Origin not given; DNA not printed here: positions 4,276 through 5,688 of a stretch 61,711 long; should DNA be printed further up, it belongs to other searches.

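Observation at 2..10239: Ten co-directional, translationally coupled genes tie a NarG/EbdA-type molybdoenzyme to adenylating, U32 and MqnC/E-CofH-type radical-SAM enzymes: candidate undescribed pathway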

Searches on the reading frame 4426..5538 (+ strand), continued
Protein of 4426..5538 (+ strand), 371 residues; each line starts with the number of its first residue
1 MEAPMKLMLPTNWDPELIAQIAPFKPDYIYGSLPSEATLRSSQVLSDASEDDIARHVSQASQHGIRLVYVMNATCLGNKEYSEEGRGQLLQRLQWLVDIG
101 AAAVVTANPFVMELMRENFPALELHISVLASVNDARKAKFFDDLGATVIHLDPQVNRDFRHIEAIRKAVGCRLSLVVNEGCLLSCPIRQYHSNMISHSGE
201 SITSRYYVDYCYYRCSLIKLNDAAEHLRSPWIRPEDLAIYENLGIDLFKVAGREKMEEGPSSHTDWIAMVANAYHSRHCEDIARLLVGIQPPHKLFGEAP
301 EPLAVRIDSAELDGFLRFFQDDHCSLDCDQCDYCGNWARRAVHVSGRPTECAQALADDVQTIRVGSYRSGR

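Call 73: find_encoding_contigs(protein=P0205, flank=10000, max_places=1)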
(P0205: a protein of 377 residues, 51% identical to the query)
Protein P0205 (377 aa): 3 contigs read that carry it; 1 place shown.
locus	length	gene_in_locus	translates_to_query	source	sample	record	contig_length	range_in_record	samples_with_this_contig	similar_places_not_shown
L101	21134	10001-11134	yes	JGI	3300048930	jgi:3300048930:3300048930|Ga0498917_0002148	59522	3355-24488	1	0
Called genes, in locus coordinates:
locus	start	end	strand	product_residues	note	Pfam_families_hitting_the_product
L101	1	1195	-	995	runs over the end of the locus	PF00384:Molybdopterin, PF01568:Molydop_binding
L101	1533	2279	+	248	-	PF00440:TetR_N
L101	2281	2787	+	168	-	-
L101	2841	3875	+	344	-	PF12838:Fer4_7 (faint), PF13237:Fer4_10 (faint), PF13247:Fer4_11, PF12797:Fer4_2 (weak), PF12837:Fer4_6 (weak), PF00037:Fer4 (weak)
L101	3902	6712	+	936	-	PF00384:Molybdopterin, PF01568:Molydop_binding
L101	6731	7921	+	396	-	PF00501:AMP-binding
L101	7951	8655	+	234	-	-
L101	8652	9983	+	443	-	PF00501:AMP-binding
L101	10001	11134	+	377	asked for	PF01136:Peptidase_U32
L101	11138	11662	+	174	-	PF05425:CopD (faint)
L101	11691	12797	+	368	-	PF02771:Acyl-CoA_dh_N, PF02770:Acyl-CoA_dh_M (weak), PF00441:Acyl-CoA_dh_1, PF08028:Acyl-CoA_dh_2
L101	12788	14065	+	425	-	PF02771:Acyl-CoA_dh_N, PF02770:Acyl-CoA_dh_M, PF00441:Acyl-CoA_dh_1, PF08028:Acyl-CoA_dh_2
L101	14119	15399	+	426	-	PF13372:Alginate_exp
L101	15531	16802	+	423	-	PF04286:DUF445 (faint)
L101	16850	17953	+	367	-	PF13458:Peripla_BP_6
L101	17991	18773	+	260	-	PF06314:ADC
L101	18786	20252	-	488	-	PF13604:AAA_30 (faint), PF00005:ABC_tran, PF13304:AAA_21 (faint), PF13558:SbcC_Walker_B (faint), PF00005:ABC_tran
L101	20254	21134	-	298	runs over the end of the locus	PF02653:BPD_transp_2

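Call 74: find_encoding_contigs(protein=P0216, flank=10000, max_places=1)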
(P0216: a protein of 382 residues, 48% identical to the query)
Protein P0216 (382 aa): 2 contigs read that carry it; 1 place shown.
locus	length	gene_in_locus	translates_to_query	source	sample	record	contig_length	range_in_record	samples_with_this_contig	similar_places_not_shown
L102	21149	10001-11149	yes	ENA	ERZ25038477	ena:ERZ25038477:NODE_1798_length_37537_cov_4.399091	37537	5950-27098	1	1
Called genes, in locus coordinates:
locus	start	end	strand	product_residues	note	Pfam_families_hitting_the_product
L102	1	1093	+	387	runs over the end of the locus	PF01408:GFO_IDH_MocA, PF02894:GFO_IDH_MocA_C, PF22685:Gal80p_C-like (faint), PF22725:GFO_IDH_MocA_C3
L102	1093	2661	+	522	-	PF00005:ABC_tran, PF13304:AAA_21 (faint), PF00005:ABC_tran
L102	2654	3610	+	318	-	PF02653:BPD_transp_2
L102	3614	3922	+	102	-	PF03992:ABM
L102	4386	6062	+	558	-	PF00732:GMC_oxred_N, PF00890:FAD_binding_2 (faint), PF05199:GMC_oxred_C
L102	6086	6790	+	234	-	PF13618:Gluconate_2-dh3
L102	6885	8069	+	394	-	PF00501:AMP-binding (weak)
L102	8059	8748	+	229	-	-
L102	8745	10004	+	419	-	PF00501:AMP-binding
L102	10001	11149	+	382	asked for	PF01136:Peptidase_U32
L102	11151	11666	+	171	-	-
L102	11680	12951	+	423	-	PF04055:Radical_SAM, PF19288:CofH_C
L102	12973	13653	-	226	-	PF00392:GntR, PF13412:HTH_24 (faint), PF07729:FCD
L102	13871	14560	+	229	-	PF00392:GntR, PF07729:FCD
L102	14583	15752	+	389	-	PF02746:MR_MLE_N, PF13378:MR_MLE_C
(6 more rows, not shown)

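Call 81: search_protein_families(library=pfam, proteins=[L021:281-1486:+, L021:1578-2450:-, L021:2466-3545:-, L021:3555-4814:-, L021:4804-6012:-, L021:5918-6592:-, L022:1460-2524:+, L022:2413-3432:+, L022:3691-5241:+, L022:5668-6540:+], max_evalue=0.0001)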
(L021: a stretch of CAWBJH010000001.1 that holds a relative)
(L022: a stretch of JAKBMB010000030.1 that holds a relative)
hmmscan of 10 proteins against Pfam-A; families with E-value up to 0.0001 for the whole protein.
L021:281-1486:+ (402 aa): 0 families

L021:1578-2450:- (290 aa): 3 families
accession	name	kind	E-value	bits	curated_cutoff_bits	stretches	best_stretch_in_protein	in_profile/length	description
PF00034.26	Cytochrom_C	-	3.5e-13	51.1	21.3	1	187-268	3-87/90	Cytochrome c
PF13442.11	Cytochrome_CBB3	-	5.3e-13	49.5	27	1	185-267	3-68/68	Cytochrome C oxidase, cbb3-type, subunit III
PF02433.20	FixO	-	6e-07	29.6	29.6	0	109-152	104-148/219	Cytochrome C oxidase, mono-heme subunit/FixO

L021:2466-3545:- (359 aa): 6 families
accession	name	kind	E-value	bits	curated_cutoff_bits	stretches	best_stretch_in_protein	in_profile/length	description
PF00034.26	Cytochrom_C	-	1e-16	62.5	21.3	2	283-358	3-89/90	Cytochrome c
PF13442.11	Cytochrome_CBB3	-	2.5e-13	50.6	27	0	287-355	8-68/68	Cytochrome C oxidase, cbb3-type, subunit III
PF02433.20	FixO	-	1.5e-09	38.1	29.6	1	140-239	57-155/219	Cytochrome C oxidase, mono-heme subunit/FixO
PF14522.11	Cytochrome_C7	-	1.9e-08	34.4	24.8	0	142-179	13-50/67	Cytochrome c7 and related cytochrome c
PF22113.1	Mtrc-MtrF_II-IV_dom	-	1.6e-06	28.2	30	0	57-125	108-175/176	Outer membrane cytochrome MtrC/MtrF-like, domains II/IV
PF13435.11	Cytochrome_C554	-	9.3e-05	23.7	20.8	0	46-113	25-84/84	Cytochrome c554 and c-prime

L021:3555-4814:- (419 aa): 3 families
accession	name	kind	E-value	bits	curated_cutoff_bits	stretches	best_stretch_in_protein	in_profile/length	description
PF13631.11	Cytochrom_B_N_2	-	1e-43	149.7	27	1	138-308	2-164/169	Cytochrome b(N-terminal)/b6/petB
PF00033.24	Cytochrome_B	-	2.6e-38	132.2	27.2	1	78-250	12-183/189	Cytochrome b/b6/petB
PF14358.11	DUF4405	-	1.7e-05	25.7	26.7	1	83-147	3-62/66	Domain of unknown function (DUF4405)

L021:4804-6012:- (402 aa): 0 families

L021:5918-6592:- (224 aa): 0 families

L022:1460-2524:+ (355 aa): 1 family
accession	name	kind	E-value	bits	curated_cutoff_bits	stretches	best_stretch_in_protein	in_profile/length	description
PF01144.29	CoA_trans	-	5.4e-19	68.9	23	1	68-279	3-216/217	Coenzyme A transferase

L022:2413-3432:+ (340 aa): 1 family
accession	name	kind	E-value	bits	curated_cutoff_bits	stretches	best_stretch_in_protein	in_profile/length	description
PF01144.29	CoA_trans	-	1.2e-12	48.1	23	1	66-269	11-215/217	Coenzyme A transferase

L022:3691-5241:+ (517 aa): 0 families

L022:5668-6540:+ (291 aa): 1 family
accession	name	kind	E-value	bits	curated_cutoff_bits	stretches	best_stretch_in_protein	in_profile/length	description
PF00881.29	Nitroreductase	-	9.8e-12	45.8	23.5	1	23-88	4-71/167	Nitroreductase family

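Call 87: search_protein_families(library=pfam, proteins=[L036:2696-4273:+, L036:4922-6616:-, L036:8368-9927:-, L036:14016-15893:+, L036:16279-17886:-, L036:17831-20128:+, L030:2636-4321:+, L030:5414-7381:-, L030:7540-9285:-, L030:15115-16629:-], max_evalue=0.0001)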
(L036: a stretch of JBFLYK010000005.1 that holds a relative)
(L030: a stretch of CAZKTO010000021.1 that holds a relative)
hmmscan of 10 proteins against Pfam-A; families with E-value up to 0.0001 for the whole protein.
L036:2696-4273:+ (526 aa): 1 family
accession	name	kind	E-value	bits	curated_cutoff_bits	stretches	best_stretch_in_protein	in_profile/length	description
PF02678.22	Pirin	-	7.4e-31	106.8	26.1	1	288-405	7-108/108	Pirin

L036:4922-6616:- (564 aa): 0 families

L036:8368-9927:- (519 aa): 0 families

L036:14016-15893:+ (626 aa): 0 families

L036:16279-17886:- (535 aa): 2 families
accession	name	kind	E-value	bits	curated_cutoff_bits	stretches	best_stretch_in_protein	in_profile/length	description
PF02541.22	Ppx-GppA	-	1.9e-69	234.7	27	1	25-315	2-283/285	Ppx/GppA phosphatase family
PF21447.3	Ppx-GppA_III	-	1.7e-27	96.8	27.3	1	329-478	2-149/177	Ppx/GppA phosphatase, domain III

L036:17831-20128:+ (766 aa): 8 families
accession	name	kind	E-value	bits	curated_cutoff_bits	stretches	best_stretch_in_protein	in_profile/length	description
PF22706.1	Tex_central_region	-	1.3e-67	227.7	27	1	165-337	1-178/178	Tex central region-like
PF16921.10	Tex_YqgF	-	3.4e-50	170.1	27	1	354-479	2-126/126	Tex protein YqgF-like domain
PF09371.15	Tex_N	-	3.5e-31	107.2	32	1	38-110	3-75/75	Tex-like protein N-terminal domain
PF12836.13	HHH_3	-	1e-29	102.8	27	1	519-583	1-65/65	Helix-hairpin-helix motif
PF17674.7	HHH_9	-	9.1e-24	84.5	23.1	1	589-658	1-70/70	HHH domain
PF00575.29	S1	-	4.5e-20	72.3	22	1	679-748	5-74/74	S1 RNA binding domain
PF14635.12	HHH_7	-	7.5e-08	33.1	27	1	492-585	5-104/104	Helix-hairpin-helix motif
PF23459.1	S1_RRP5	-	2.4e-05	25.2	27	1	677-747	2-72/72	RRP5 S1 domain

L030:2636-4321:+ (562 aa): 0 families

L030:5414-7381:- (655 aa): 1 family
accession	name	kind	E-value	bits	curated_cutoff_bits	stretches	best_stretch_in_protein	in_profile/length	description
PF00496.27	SBP_bac_5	-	9.1e-61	206.4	32.4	1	196-570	1-363/368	Bacterial extracellular solute-binding proteins, family 5 Middle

L030:7540-9285:- (581 aa): 1 family
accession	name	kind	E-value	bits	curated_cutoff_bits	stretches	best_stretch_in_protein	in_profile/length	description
PF00496.27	SBP_bac_5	-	5.4e-54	184.1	32.4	1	118-492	2-359/368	Bacterial extracellular solute-binding proteins, family 5 Middle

L030:15115-16629:- (504 aa): 2 families
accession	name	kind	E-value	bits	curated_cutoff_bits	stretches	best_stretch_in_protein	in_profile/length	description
PF04055.27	Radical_SAM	-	9.4e-12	45.8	29.5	1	192-371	1-166/166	Radical SAM superfamily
PF02310.24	B12-binding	-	7.9e-11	42.3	32.1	1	58-122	50-116/121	B12 binding domain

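Call 89: search_solved_structures(query=A1, max_evalue=0.01, show_alignments=2)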
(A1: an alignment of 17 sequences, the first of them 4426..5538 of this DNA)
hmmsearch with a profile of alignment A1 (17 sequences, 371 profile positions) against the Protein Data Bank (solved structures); distinct sequences matched with E-value up to 0.01: 1.
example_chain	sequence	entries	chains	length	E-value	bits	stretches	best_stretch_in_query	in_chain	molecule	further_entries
5d88_A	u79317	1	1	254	1.7e-23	86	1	47-197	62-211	Predicted protease of the collagenase family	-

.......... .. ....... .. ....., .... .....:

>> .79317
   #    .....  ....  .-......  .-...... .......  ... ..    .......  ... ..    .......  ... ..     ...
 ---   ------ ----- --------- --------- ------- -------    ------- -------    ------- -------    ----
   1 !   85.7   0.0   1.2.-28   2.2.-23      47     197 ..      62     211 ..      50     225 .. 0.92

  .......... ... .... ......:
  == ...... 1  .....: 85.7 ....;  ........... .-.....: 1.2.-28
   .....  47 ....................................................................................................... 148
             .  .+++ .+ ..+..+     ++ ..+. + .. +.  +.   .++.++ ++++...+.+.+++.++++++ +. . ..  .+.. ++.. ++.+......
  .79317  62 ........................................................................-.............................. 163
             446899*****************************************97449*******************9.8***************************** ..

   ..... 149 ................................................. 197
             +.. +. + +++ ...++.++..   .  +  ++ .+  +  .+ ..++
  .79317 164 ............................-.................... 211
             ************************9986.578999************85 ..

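Call 93: search_protein_families(library=ncbifam, proteins=[L096:1577-4381:+, L096:906-1553:+], max_evalue=1e-20)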
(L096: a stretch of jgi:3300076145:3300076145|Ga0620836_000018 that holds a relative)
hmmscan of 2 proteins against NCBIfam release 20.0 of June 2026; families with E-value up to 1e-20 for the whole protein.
L096:1577-4381:+ (935 aa): 14 families
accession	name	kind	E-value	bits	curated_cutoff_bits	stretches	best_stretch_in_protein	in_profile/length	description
TIGR03479.1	DMSO_red_II_alp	subfamily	2.5e-260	866.4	984.75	1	28-931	46-913/913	molybdopterin-dependent oxidoreductase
NF042978.1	EthbenzDh_ebdA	equivalog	7e-202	672.8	2000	1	28-933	66-977/977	ethylbenzene dehydrogenase subunit alpha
TIGR01580.1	narG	equivalog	6.5e-87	292.3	1084.15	1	115-312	151-360/1235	nitrate reductase subunit alpha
TIGR02166.1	dmsA_ynfE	subfamily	2.4e-67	227.6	777.7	1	38-290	43-296/794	DMSO/selenate family reductase complex A subunit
TIGR01591.1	Fdh-alpha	equivalog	6.5e-48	163.3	666.25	1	52-293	8-238/672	formate dehydrogenase subunit alpha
NF012032.0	PRK15488.1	equivalog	4e-46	157.4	694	1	80-292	73-280/759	thiosulfate reductase PhsA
NF041884.1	selenate_YnfF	exception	6.6e-45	153.3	1650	1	37-289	43-295/798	selenate/tellurate reductase subunit YnfF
NF041885.1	selenate_YnfE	exception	2.6e-44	151.2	1675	1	35-289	44-302/805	selenate/tellurate reductase subunit YnfE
NF011566.1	PRK14990.1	exception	2.2e-41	141.7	1600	1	44-289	63-315/814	dimethylsulfoxide reductase subunit A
TIGR00509.1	bisC_fam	subfamily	5.2e-35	120.9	1017.55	0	80-293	21-259/772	molybdopterin guanine dinucleotide-containing S/N-oxide reductase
NF047855.1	AssmNtatRedNasC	equivalog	1.2e-27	96.6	1100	0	83-294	55-264/708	assimilatory nitrate reductase catalytic subunit NasC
TIGR01553.1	formate-DH-alph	equivalog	7.7e-26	90.1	814.2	1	79-447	80-442/1009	formate dehydrogenase-N subunit alpha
NF011682.0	PRK15102.1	equivalog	6.5e-25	87.4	909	0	561-660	473-571/829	trimethylamine-N-oxide reductase TorA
TIGR02164.1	torA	equivalog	5.8e-23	80.9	1465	0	561-659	469-566/824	trimethylamine-N-oxide reductase TorA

L096:906-1553:+ (216 aa): 1 family
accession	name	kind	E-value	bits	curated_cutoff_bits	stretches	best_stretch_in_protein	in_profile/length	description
TIGR03482.1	DMSO_red_II_cha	subfamily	3.5e-41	141.4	152.3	1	18-214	1-194/197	DMSO reductase family type II enzyme chaperone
